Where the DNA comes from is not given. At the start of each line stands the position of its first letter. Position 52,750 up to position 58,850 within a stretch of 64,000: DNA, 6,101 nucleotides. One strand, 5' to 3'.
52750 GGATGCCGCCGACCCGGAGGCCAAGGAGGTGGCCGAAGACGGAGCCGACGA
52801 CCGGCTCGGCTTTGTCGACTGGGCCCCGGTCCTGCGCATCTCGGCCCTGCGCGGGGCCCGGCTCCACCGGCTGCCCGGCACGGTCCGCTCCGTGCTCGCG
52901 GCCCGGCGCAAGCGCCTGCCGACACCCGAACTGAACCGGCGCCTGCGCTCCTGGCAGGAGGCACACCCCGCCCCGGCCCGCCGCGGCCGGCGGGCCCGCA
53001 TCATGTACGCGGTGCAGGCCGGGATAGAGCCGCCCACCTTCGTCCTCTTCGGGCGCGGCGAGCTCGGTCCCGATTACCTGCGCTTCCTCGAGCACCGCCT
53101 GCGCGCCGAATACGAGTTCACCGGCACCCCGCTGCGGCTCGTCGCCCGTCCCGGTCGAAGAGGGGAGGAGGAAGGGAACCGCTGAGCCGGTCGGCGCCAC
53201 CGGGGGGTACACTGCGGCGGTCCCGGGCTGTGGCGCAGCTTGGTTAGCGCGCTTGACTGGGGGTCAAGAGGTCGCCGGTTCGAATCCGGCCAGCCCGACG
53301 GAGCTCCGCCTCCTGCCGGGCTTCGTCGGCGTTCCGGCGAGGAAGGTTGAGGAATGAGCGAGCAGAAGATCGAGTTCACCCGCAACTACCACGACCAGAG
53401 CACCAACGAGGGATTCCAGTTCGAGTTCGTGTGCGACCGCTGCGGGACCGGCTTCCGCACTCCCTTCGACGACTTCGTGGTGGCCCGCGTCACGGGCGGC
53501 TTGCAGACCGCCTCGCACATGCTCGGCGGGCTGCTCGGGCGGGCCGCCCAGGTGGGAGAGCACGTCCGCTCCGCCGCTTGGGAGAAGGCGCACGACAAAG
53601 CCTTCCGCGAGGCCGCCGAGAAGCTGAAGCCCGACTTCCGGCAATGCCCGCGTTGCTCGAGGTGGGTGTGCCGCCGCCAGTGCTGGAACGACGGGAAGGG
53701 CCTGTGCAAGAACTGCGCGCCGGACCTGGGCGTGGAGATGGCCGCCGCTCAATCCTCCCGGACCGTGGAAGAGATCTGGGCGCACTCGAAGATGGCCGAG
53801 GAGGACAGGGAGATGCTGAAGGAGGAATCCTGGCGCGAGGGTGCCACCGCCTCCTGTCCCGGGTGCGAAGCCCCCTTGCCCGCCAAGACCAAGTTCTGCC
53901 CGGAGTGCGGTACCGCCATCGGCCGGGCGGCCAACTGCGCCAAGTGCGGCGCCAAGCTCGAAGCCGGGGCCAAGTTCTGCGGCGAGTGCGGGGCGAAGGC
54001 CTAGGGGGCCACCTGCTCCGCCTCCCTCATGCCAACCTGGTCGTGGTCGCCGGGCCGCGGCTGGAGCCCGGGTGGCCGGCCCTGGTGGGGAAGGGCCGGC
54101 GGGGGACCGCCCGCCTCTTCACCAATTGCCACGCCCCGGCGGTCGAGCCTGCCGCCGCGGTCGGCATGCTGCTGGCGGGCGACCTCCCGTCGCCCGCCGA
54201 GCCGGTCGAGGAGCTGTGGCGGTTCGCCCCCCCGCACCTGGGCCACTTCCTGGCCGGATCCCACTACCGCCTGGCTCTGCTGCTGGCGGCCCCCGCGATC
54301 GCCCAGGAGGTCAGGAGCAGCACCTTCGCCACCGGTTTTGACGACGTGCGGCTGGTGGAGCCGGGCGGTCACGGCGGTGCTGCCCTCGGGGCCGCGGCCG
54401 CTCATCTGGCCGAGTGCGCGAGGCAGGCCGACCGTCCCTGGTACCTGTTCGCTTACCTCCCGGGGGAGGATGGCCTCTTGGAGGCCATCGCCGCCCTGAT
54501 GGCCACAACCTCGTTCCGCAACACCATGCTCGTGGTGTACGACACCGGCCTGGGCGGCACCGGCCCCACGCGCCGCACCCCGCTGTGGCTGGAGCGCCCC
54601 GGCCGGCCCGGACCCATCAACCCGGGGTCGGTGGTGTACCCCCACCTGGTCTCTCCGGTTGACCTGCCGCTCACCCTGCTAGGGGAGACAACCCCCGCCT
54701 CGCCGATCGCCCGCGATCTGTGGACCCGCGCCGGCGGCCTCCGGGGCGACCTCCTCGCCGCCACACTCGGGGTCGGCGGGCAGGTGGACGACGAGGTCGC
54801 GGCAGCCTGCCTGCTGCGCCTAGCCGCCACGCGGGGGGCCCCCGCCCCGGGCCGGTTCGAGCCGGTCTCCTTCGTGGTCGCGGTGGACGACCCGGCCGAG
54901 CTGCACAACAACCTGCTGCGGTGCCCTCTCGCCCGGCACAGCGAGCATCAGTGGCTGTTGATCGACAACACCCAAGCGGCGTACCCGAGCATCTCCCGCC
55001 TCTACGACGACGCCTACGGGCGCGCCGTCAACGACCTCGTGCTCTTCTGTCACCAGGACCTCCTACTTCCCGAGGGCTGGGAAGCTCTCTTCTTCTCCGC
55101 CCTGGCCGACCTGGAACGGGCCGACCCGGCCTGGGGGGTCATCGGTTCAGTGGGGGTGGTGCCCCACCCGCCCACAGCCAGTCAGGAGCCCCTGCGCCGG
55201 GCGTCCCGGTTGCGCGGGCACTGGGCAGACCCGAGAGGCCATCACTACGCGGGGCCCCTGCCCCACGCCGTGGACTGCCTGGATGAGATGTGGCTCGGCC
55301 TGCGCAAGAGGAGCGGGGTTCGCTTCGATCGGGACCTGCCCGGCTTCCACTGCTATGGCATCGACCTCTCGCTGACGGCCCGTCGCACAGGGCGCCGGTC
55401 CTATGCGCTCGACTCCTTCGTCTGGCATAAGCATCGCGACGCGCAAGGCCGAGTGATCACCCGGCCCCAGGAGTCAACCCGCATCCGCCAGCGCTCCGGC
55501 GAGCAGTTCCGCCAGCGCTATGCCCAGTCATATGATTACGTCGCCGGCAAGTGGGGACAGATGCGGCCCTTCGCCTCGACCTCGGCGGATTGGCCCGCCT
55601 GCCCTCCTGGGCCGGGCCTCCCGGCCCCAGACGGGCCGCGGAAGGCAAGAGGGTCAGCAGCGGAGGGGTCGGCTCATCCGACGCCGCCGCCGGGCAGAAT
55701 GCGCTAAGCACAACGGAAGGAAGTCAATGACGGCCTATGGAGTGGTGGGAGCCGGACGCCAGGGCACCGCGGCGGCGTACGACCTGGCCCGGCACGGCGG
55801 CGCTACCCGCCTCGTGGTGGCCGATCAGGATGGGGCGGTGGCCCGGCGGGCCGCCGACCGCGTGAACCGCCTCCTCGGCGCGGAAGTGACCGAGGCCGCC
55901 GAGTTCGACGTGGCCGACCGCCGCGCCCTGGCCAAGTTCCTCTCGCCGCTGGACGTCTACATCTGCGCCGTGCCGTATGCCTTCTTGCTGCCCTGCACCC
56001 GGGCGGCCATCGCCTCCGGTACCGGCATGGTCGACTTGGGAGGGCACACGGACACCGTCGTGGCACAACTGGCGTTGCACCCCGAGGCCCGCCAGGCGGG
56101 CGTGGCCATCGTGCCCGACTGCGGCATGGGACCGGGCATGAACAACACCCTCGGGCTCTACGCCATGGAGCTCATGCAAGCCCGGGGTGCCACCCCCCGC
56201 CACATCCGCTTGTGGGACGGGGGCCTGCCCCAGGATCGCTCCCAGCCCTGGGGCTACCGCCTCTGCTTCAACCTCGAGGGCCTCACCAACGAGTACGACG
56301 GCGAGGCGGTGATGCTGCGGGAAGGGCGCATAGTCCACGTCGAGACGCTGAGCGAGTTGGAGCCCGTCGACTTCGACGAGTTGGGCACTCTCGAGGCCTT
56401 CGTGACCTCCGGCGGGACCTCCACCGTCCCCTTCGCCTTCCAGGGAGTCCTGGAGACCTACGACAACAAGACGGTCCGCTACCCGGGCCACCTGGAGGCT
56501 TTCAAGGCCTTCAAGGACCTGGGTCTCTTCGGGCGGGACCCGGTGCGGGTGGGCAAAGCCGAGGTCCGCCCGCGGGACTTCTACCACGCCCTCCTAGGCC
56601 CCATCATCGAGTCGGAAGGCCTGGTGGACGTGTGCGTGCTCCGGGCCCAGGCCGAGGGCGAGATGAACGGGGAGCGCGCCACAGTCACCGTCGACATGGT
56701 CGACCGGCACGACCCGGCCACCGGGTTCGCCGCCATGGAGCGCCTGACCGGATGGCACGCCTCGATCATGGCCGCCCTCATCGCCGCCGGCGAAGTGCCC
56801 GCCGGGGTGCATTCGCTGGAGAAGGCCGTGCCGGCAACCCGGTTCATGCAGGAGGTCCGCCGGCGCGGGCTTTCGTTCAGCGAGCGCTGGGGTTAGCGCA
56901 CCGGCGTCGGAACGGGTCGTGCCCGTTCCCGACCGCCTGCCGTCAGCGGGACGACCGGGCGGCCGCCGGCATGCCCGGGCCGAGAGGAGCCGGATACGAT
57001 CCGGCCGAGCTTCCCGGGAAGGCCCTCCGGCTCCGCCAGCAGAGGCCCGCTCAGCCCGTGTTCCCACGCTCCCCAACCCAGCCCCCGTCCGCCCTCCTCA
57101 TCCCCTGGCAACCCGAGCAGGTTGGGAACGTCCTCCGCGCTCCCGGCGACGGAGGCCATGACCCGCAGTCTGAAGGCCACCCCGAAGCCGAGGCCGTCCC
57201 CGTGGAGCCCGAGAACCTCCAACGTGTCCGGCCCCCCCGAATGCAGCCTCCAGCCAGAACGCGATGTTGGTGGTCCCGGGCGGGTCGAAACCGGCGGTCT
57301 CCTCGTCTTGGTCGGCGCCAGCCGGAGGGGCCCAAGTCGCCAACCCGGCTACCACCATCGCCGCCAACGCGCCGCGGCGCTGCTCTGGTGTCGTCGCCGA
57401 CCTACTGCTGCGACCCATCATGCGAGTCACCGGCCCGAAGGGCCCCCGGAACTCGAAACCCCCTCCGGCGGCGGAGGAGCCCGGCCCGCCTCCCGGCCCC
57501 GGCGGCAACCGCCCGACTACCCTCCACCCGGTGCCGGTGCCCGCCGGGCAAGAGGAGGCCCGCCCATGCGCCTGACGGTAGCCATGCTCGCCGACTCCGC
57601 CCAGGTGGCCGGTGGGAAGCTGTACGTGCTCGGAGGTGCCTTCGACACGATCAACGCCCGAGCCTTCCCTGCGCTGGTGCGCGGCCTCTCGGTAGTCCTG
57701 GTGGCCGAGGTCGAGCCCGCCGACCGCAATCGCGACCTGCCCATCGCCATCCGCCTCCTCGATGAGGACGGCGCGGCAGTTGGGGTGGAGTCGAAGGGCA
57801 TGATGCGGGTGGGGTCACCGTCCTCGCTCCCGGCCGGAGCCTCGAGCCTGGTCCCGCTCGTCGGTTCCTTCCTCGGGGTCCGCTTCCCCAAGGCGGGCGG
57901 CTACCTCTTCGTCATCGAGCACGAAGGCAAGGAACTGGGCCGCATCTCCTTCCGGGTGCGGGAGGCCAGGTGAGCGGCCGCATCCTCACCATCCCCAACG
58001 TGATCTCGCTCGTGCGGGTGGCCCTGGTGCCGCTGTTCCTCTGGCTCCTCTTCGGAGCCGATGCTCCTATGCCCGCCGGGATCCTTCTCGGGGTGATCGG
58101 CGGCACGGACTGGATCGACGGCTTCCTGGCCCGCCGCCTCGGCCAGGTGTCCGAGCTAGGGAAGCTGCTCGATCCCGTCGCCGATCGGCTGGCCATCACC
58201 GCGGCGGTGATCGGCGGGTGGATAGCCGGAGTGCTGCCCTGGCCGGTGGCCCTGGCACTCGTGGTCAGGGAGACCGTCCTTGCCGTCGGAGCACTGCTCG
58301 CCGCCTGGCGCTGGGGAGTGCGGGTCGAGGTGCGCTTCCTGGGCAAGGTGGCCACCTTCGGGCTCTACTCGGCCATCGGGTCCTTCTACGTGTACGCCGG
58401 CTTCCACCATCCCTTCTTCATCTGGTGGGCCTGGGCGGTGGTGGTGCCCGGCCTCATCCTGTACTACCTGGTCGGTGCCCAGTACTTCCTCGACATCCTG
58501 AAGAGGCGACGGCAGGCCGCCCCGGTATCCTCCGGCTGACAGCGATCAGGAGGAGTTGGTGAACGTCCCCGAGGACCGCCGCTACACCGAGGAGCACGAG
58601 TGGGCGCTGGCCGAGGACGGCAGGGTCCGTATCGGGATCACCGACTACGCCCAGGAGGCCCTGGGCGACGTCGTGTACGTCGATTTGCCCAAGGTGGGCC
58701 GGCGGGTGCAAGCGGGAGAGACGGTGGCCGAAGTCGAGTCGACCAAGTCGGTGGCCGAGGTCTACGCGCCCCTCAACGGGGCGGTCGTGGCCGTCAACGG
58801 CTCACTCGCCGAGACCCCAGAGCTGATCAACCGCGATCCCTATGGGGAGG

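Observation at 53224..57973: tRNA-Pro-adjacent lineage-specific cluster at a synteny breakpoint: multi-Zn-ribbon protein, 554-aa GT-A-like protein, saccharopine-dehydrogenase-like oxidoreductase, 670-bp gap, small protein coupled to pgsA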

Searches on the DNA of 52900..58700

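Call 34: search_rna_families(source=window, start=52900, end=58700, threshold=evalue, max_evalue=1)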
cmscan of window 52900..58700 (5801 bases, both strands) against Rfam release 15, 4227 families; matches with E-value up to 1: 3.
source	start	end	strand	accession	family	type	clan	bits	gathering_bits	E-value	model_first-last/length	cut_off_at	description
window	53224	53298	+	RF00005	tRNA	Gene; tRNA;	CL00001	66.2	29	3.2e-13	1-71/71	no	tRNA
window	53980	54033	-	RF01918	mir-1249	Gene; miRNA;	-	21.3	83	0.73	1-75/75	no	mir-1249 microRNA precursor family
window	54249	54347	+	RF01668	P10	Gene; sRNA;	-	18.2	37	0.89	1-72/72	no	Pseudomonas sRNA P10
